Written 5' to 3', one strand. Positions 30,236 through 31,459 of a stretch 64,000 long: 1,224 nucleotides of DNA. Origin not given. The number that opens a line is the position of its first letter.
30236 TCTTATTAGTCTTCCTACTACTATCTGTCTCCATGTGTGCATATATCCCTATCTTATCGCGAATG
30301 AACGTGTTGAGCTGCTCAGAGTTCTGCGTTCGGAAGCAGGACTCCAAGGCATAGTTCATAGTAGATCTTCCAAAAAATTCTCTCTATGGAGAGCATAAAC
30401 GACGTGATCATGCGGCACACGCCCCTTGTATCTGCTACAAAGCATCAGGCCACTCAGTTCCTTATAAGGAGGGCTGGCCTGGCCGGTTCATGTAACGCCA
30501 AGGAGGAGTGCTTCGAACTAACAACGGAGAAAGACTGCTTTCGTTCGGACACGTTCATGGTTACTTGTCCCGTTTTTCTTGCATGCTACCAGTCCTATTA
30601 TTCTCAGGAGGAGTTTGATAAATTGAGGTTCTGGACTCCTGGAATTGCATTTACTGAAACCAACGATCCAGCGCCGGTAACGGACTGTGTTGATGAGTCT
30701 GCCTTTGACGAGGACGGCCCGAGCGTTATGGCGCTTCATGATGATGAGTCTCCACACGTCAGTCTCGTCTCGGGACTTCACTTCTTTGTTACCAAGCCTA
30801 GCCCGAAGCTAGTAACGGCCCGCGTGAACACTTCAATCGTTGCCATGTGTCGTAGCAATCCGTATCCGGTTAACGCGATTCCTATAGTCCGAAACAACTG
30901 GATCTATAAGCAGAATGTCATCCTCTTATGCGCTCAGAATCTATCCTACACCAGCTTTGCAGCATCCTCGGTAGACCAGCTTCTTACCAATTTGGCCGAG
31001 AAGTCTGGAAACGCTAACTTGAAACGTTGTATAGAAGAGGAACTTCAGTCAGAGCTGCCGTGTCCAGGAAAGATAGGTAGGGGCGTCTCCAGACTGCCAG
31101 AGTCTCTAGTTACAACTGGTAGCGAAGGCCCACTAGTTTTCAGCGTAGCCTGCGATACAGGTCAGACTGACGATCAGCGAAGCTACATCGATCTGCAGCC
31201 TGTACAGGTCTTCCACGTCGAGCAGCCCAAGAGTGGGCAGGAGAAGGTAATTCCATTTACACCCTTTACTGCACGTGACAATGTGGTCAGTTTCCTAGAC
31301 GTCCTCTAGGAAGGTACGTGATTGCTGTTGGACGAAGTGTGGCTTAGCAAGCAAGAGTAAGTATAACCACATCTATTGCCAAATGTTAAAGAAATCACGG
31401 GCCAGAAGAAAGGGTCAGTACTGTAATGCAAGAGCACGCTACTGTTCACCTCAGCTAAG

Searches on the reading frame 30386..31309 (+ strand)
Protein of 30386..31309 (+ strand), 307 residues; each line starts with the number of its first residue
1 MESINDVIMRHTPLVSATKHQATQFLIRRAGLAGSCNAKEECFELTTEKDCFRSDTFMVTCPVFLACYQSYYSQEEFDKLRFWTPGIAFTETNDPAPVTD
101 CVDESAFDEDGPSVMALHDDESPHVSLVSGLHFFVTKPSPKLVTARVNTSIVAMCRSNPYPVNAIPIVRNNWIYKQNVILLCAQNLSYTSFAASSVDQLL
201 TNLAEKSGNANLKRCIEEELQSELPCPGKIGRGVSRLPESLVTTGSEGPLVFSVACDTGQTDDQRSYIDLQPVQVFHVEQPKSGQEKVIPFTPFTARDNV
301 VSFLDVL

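Call 9: find_encoding_contigs(protein=window:30386-31309:+, flank=10000, max_places=10)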
Protein window:30386-31309:+ (307 aa): 23 contigs read that carry it; 10 places shown.
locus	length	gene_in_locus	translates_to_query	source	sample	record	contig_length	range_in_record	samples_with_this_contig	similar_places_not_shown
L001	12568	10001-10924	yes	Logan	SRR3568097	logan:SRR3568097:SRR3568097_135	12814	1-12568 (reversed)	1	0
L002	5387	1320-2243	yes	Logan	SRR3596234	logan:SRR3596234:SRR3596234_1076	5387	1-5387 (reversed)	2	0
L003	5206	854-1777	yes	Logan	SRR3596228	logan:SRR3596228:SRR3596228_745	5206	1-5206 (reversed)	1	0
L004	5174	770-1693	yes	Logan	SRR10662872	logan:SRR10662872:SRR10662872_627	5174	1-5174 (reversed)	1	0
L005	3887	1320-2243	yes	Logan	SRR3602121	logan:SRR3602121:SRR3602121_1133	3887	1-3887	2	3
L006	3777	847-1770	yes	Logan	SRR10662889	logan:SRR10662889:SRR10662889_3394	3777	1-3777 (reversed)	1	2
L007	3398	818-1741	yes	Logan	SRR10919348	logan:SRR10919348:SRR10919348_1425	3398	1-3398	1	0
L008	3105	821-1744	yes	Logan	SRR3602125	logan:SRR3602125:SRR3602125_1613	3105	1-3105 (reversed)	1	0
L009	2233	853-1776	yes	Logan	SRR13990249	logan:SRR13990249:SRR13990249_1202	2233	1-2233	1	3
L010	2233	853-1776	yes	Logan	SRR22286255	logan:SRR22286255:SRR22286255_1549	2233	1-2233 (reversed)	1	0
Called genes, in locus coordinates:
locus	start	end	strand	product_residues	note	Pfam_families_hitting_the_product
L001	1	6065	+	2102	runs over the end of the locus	?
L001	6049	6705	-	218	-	-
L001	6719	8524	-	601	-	-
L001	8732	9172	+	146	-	PF00125:Histone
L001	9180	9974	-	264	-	PF18345:zf_CCCH_4 (faint)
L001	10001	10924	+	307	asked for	-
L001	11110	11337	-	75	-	-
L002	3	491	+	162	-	?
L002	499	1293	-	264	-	PF18345:zf_CCCH_4 (faint)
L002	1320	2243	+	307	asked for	-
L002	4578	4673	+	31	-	-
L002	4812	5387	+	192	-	?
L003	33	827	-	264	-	PF18345:zf_CCCH_4 (faint)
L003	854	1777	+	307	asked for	-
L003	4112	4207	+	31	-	-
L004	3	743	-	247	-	?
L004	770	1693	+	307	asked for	-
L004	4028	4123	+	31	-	-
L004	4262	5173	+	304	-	?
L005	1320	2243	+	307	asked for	-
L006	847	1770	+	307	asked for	-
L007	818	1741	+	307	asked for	-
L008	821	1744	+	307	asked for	-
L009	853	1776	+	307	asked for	-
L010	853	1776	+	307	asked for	-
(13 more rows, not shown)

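Call 16: list_cluster_members(proteins=[window:30386-31309:+, window:34822-35787:+, window:35050-35787:+, window:36029-38044:+, window:37907-39262:-, window:33454-34182:-, window:33143-33571:-, window:29565-30359:-, window:39879-40361:-, window:40380-41369:-])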
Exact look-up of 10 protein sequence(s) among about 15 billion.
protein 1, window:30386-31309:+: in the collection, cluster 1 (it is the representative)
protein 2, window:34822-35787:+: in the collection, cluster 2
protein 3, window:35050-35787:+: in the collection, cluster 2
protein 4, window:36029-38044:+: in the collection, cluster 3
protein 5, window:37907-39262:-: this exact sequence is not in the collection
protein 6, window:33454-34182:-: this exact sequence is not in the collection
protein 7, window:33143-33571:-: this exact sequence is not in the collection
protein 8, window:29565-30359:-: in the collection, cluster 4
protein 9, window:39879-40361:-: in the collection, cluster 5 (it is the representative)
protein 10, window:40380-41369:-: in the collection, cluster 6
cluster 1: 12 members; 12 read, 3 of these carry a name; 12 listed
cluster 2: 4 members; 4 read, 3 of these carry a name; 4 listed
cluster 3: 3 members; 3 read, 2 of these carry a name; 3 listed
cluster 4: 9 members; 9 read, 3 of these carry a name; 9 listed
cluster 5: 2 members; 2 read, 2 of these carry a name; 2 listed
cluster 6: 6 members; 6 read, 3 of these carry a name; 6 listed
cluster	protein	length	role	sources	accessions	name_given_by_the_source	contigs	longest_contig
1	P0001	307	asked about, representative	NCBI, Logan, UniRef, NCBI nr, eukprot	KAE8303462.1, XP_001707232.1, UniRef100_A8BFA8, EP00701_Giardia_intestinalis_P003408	hypothetical protein GL50803_003021 [Giardia duodenalis] | Uncharacterized protein n=1 Tax=Giardia intestinalis (strain ATCC 50803 / WB clone C6) ... | hypothetical protein GL50803_003021 [Giardia intestinalis]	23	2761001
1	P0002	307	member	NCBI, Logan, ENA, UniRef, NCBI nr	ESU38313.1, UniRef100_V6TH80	Hypothetical protein DHA2_3021 [Giardia duodenalis] | Uncharacterized protein n=1 Tax=Giardia intestinalis TaxID=5741 RepID=V6TH80_GIAIN | Hypothetical protein DHA2_3021 [Giardia intestinalis]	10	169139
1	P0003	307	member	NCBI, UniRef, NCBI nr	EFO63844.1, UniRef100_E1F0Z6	Hypothetical protein GLP15_4561 [Giardia lamblia P15] | Uncharacterized protein n=1 Tax=Giardia intestinalis (strain P15) TaxID=658858 ...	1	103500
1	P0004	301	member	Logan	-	-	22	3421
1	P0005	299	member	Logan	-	-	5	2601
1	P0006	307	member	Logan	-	-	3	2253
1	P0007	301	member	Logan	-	-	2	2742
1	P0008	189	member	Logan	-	-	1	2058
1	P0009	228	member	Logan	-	-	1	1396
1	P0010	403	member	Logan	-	-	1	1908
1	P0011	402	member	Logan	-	-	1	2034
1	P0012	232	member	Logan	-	-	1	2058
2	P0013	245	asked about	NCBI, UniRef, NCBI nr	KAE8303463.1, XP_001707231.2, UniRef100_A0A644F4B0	Ankyrin repeat protein 1 [Giardia duodenalis] | Ankyrin repeat protein 1 n=1 Tax=Giardia intestinalis (strain ATCC 50803 / WB clone C6) ... | Ankyrin repeat protein 1 [Giardia intestinalis]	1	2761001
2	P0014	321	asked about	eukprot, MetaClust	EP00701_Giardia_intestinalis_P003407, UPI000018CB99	XP_001707231.1 Hypothetical protein GL50803_114440 [Giardia lamblia ATCC 50803] | status=active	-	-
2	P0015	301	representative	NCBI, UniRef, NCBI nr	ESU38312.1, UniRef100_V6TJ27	Ankyrin repeat protein [Giardia duodenalis] | Ankyrin repeat protein n=1 Tax=Giardia intestinalis TaxID=5741 RepID=V6TJ27_GIAIN | Ankyrin repeat protein [Giardia intestinalis]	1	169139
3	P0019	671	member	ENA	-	-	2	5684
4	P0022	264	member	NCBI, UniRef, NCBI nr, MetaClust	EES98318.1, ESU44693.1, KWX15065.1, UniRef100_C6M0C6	putative zinc finger domain-containing protein [Giardia duodenalis assemblage B] | Zinc finger domain-containing protein n=3 Tax=Giardia intestinalis TaxID=5741 ... | Zinc finger domain-containing protein [Giardia intestinalis ATCC 50581]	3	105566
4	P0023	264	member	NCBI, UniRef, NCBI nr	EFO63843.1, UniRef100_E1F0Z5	Zinc finger domain-containing protein [Giardia lamblia P15] | Zinc finger domain-containing protein n=1 Tax=Giardia intestinalis (strain P15) ...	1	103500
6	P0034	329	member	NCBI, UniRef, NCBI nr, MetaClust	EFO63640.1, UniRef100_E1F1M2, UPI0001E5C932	Hypothetical protein GLP15_3654 [Giardia lamblia P15] | Ubiquitin-like domain-containing protein n=1 Tax=Giardia intestinalis (strain P15) ... | status=active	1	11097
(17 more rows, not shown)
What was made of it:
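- Checked: Coordinates and flanks are right: GL50803_003021 (307 aa) ends at 31309, and 'Ankyrin repeat protein 1' (245 aa) starts at 35050 (call 16).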

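Call 17: find_encoding_contigs(protein=P0002, flank=10000, max_places=4)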
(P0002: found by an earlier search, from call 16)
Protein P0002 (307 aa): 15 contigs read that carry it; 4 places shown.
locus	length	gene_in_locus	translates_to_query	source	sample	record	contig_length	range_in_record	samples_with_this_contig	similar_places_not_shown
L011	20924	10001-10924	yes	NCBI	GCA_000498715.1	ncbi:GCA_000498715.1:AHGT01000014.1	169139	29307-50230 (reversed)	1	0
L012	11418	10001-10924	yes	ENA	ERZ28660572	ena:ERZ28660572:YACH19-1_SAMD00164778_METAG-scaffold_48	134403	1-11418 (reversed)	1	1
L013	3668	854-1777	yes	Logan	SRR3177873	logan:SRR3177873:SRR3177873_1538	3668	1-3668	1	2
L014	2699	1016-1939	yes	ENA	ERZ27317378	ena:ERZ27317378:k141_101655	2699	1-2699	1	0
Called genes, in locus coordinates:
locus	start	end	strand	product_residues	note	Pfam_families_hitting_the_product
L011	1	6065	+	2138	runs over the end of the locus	-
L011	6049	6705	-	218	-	-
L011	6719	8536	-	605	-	-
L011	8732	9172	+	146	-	PF00125:Histone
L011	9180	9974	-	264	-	PF18345:zf_CCCH_4 (faint)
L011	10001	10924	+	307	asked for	-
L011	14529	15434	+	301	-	PF13606:Ank_3 (faint), PF13637:Ank_4 (faint), PF13857:Ank_5 (faint), PF12796:Ank_2, PF00023:Ank (weak)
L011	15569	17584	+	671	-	PF00069:Pkinase, PF07714:PK_Tyr_Ser-Thr, PF00023:Ank (faint), PF12796:Ank_2, PF12796:Ank_2, PF13637:Ank_4 (weak), PF12796:Ank_2, PF13857:Ank_5 (weak), +1 more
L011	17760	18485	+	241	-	PF00023:Ank (faint), PF12796:Ank_2, PF13606:Ank_3 (faint), PF13637:Ank_4 (faint), PF12796:Ank_2 (weak), PF13920:zf-C3HC4_3 (weak)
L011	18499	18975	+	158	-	PF03302:VSP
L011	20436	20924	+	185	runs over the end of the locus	PF04969:CS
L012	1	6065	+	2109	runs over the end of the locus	-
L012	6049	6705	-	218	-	-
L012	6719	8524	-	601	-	-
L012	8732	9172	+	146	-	PF00125:Histone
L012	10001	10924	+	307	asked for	-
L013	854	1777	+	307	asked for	-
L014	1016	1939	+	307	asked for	-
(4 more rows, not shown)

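Call 18: find_encoding_contigs(protein=P0003, flank=10000, max_places=3)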
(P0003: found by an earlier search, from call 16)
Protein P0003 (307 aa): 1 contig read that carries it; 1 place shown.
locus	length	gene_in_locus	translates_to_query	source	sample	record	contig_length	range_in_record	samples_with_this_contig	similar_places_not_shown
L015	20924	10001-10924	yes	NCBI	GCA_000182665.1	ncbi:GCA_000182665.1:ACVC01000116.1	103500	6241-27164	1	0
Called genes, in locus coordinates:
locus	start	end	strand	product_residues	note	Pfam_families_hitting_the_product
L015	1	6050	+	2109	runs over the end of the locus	-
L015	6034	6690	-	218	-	-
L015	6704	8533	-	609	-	-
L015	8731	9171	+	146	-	PF00125:Histone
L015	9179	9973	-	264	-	PF18345:zf_CCCH_4 (faint)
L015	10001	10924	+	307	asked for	-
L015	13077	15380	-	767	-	PF00096:zf-C2H2 (faint), PF12171:zf-C2H2_jaz (faint), PF13894:zf-C2H2_4 (faint), PF23611:zf-C2H2_16 (weak)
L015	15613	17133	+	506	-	PF03302:VSP (weak)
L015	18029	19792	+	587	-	PF14531:Kinase-like (faint), PF00069:Pkinase, PF07714:PK_Tyr_Ser-Thr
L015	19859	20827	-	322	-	-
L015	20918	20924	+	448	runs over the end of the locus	PF00278:Orn_DAP_Arg_deC, PF02784:Orn_Arg_deC_N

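Call 19: find_encoding_contigs(protein=P0022, flank=10000, max_places=3)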
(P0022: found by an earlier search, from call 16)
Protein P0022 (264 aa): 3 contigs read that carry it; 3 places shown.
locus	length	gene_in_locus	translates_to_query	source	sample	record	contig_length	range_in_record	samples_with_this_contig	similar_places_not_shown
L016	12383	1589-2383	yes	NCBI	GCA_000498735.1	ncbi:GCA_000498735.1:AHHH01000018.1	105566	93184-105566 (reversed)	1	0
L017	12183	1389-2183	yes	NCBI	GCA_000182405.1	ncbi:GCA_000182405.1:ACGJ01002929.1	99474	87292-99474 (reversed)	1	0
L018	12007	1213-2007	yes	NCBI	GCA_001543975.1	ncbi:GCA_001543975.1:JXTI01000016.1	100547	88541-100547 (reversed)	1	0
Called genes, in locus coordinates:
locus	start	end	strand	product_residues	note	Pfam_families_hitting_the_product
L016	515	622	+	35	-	-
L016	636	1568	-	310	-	-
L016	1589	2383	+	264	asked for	PF18345:zf_CCCH_4 (faint)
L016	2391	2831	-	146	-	PF00125:Histone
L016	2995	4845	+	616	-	-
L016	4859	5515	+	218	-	-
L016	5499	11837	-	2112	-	-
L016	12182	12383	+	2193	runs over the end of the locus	PF03302:VSP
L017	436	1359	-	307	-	-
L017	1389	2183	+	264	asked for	PF18345:zf_CCCH_4 (faint)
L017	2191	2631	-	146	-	PF00125:Histone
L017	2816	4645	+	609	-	-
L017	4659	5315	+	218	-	-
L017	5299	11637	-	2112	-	-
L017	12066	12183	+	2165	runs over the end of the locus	PF03302:VSP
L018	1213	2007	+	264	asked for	PF18345:zf_CCCH_4 (faint)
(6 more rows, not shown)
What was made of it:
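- On Synteny-break or variable-region junction: Contig ends in GS, GS_B and BAH15c1 (call 19).
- All three assemblage B assemblies end their contigs 263-636 bp beyond the 3021 orthologue (call 19).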

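Call 29: find_homologous_proteins(query=L004:4262-5173:+, max_evalue=1e-20)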
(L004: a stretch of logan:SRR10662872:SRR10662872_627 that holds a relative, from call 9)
Query L004:4262-5173:+ (304 aa): 7 proteins with E <= 1e-20 among 2076 candidates.
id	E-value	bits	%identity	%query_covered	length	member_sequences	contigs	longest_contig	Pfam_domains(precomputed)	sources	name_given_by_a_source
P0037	2.1e-194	662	98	100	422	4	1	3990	PF00892.27,PF06027.19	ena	-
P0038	1.0e-156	539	78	100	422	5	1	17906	PF00892.27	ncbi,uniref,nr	ncbi:Integral membrane protein [Giardia lamblia P15]|uniref:Integral membrane protein n=1 Tax=Giardi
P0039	3.9e-149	514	73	100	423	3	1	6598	PF00892.27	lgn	-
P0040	9.7e-149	513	74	100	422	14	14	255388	PF00892.27,PF06027.19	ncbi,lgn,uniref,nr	ncbi:Putative membrane spanning protein [Giardia duodenalis]|uniref:EamA domain-containing protein n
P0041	4.4e-140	484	71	100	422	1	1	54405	-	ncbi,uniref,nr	ncbi:Hypothetical protein GLP15_1463 [Giardia lamblia P15]|uniref:Integral membrane protein n=1 Tax=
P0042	2.4e-107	377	59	100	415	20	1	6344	PF00892.27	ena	-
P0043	1.3e-105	371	70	75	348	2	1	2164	PF00892.27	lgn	-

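Call 31: find_encoding_contigs(protein=P0044, flank=10000, max_places=4)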
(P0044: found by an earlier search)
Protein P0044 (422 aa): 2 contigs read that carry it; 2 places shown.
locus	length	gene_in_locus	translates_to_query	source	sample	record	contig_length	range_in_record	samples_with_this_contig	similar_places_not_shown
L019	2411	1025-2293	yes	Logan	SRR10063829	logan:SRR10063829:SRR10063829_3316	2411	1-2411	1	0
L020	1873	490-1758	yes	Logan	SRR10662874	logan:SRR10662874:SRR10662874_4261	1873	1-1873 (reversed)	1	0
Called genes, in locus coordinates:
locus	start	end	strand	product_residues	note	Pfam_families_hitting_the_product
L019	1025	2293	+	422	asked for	PF00892:EamA (weak)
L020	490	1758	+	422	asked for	PF00892:EamA (weak)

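Call 33: find_encoding_contigs(protein=P0045, flank=10000, max_places=3)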
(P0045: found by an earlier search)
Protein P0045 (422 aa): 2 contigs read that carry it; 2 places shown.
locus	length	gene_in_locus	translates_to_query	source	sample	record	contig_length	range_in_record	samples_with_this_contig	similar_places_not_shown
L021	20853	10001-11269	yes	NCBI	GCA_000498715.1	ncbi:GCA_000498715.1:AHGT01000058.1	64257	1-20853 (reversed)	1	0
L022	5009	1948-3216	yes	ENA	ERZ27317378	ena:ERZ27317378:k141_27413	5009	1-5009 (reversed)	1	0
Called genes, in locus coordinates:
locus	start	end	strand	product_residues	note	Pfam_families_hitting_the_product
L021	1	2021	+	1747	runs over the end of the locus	-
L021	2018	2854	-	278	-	PF13639:zf-RING_2 (faint), PF13920:zf-C3HC4_3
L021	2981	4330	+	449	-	-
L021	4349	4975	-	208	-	PF04153:NOT2_3_5_C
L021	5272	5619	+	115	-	-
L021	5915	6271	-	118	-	-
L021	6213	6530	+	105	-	-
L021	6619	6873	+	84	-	-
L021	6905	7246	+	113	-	PF00078:RVT_1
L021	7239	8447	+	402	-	-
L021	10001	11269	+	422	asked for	PF00892:EamA (weak)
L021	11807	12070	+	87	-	-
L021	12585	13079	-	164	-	PF02525:Flavodoxin_2, PF03358:FMN_red (weak)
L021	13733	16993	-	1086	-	PF00664:ABC_membrane, PF00005:ABC_tran, PF00664:ABC_membrane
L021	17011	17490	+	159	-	-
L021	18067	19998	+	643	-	PF03302:VSP (weak)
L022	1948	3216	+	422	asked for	PF00892:EamA (weak)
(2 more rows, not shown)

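Call 42: find_homologous_proteins(query=L021:7675-8373:+, max_evalue=0.00001)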
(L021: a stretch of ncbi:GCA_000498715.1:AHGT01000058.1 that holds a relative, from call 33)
Query L021:7675-8373:+ (232 aa): 54 proteins with E <= 0.00001 among 180 candidates.
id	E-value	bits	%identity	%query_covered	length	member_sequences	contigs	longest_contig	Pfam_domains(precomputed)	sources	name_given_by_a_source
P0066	1.1e-139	481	90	100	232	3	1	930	-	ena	-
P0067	6.8e-120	417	94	82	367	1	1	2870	-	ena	-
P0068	6.8e-114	397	89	84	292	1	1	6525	-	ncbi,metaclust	ncbi:Hypothetical protein DHA2_154154, partial [Giardia duodenalis]|metaclust:status=active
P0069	1.4e-113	396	92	79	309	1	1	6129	-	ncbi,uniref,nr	ncbi:Hypothetical protein DHA2_153741 [Giardia duodenalis]|uniref:Reverse transcriptase/endonuclease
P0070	4.5e-105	368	78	87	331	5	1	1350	-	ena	-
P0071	3.0e-98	346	89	74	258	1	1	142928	-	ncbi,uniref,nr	ncbi:Hypothetical protein DHA2_151502 [Giardia duodenalis]|uniref:Reverse transcriptase/endonuclease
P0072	4.4e-90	319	79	74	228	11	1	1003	-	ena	-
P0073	5.8e-89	316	69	100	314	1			-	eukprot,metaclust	eukprot:XP_001705782.1 Reverse transcriptase/endonuclease, putative [Giardia lamblia ATCC 50803]|met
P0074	2.2e-81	291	73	82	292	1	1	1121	-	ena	-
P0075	4.4e-79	283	95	56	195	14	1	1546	-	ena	-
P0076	2.0e-75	271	70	76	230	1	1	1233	-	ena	-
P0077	2.9e-70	254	58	100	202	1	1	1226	-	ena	-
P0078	5.0e-69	250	92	50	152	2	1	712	-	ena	-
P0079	3.3e-67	244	65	84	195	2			-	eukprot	eukprot:XP_001705872.1 Reverse transcriptase/endonuclease, putative [Giardia lamblia ATCC 50803]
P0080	5.8e-57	211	58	82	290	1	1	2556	-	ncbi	ncbi:Hypothetical protein DHA2_154352, partial [Giardia duodenalis]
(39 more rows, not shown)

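Call 43: find_encoding_contigs(protein=P0071, flank=8000, max_places=2)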
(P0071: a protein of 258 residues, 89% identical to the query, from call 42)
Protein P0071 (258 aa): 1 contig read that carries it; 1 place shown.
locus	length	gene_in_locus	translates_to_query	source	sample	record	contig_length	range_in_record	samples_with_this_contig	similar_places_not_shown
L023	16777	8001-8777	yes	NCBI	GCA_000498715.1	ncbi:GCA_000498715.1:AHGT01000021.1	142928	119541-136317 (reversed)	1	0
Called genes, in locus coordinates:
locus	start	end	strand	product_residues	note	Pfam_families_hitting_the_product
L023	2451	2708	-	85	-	PF12796:Ank_2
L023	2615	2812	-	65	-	PF12796:Ank_2 (weak)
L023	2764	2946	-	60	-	PF12796:Ank_2 (faint)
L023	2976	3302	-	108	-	PF00023:Ank (faint), PF12796:Ank_2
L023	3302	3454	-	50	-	-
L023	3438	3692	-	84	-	-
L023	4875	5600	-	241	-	PF24521:Ank_KRIT1 (faint), PF13637:Ank_4 (faint), PF13857:Ank_5 (faint), PF00023:Ank (faint), PF12796:Ank_2, PF13606:Ank_3 (faint), PF12796:Ank_2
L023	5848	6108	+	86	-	-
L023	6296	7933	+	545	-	PF00078:RVT_1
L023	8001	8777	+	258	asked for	-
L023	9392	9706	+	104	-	-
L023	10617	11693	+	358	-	PF03302:VSP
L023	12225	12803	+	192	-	PF03302:VSP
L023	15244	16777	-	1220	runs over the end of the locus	-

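Call 44: find_encoding_contigs(protein=P0069, flank=8000, max_places=2)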
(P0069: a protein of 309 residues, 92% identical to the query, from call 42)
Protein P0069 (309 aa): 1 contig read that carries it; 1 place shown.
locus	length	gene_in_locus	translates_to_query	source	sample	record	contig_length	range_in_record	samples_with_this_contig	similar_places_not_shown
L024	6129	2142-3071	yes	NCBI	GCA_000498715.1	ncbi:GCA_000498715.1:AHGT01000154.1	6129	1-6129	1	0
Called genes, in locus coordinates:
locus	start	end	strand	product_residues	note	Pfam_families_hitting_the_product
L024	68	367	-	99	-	-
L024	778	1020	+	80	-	-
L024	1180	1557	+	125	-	-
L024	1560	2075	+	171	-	PF00078:RVT_1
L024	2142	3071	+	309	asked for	-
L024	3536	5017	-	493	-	PF04326:SLFN_AlbA_2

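Call 45: find_encoding_contigs(protein=P0068, flank=8000, max_places=2)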
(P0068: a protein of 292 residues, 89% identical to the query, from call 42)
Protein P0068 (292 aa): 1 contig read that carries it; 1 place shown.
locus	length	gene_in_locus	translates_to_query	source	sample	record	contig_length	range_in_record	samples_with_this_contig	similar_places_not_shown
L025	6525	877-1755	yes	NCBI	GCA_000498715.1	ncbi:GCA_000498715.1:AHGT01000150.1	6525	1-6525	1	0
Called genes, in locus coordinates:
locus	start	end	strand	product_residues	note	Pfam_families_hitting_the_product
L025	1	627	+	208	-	PF00078:RVT_1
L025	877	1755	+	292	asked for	-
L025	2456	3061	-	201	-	-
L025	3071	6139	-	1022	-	-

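Call 54: find_encoding_contigs(protein=P0019, flank=8000, max_places=3)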
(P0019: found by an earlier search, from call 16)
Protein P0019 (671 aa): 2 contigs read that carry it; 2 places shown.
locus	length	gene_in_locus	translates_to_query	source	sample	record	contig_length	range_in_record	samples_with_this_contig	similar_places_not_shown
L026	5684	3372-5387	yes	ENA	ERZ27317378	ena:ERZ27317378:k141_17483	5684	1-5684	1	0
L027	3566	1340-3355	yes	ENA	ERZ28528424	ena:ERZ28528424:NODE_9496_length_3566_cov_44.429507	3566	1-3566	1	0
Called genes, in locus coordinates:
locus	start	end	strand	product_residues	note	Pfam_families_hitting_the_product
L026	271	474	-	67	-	-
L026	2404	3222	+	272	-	PF13606:Ank_3 (faint), PF13637:Ank_4 (faint), PF13857:Ank_5 (faint), PF12796:Ank_2, PF00023:Ank (weak)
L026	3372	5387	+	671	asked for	PF00069:Pkinase, PF07714:PK_Tyr_Ser-Thr, PF00023:Ank (faint), PF12796:Ank_2, PF12796:Ank_2, PF13637:Ank_4 (weak), PF12796:Ank_2, PF13857:Ank_5 (weak), +1 more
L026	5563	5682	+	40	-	?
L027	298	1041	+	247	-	PF12796:Ank_2 (weak), PF24521:Ank_KRIT1 (faint), PF13637:Ank_4 (faint), PF13857:Ank_5 (faint), PF13606:Ank_3 (faint), PF12796:Ank_2, PF00023:Ank (weak)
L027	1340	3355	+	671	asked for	PF00069:Pkinase, PF07714:PK_Tyr_Ser-Thr, PF00023:Ank (faint), PF12796:Ank_2, PF12796:Ank_2, PF13637:Ank_4 (weak), PF12796:Ank_2, PF13857:Ank_5 (weak), +1 more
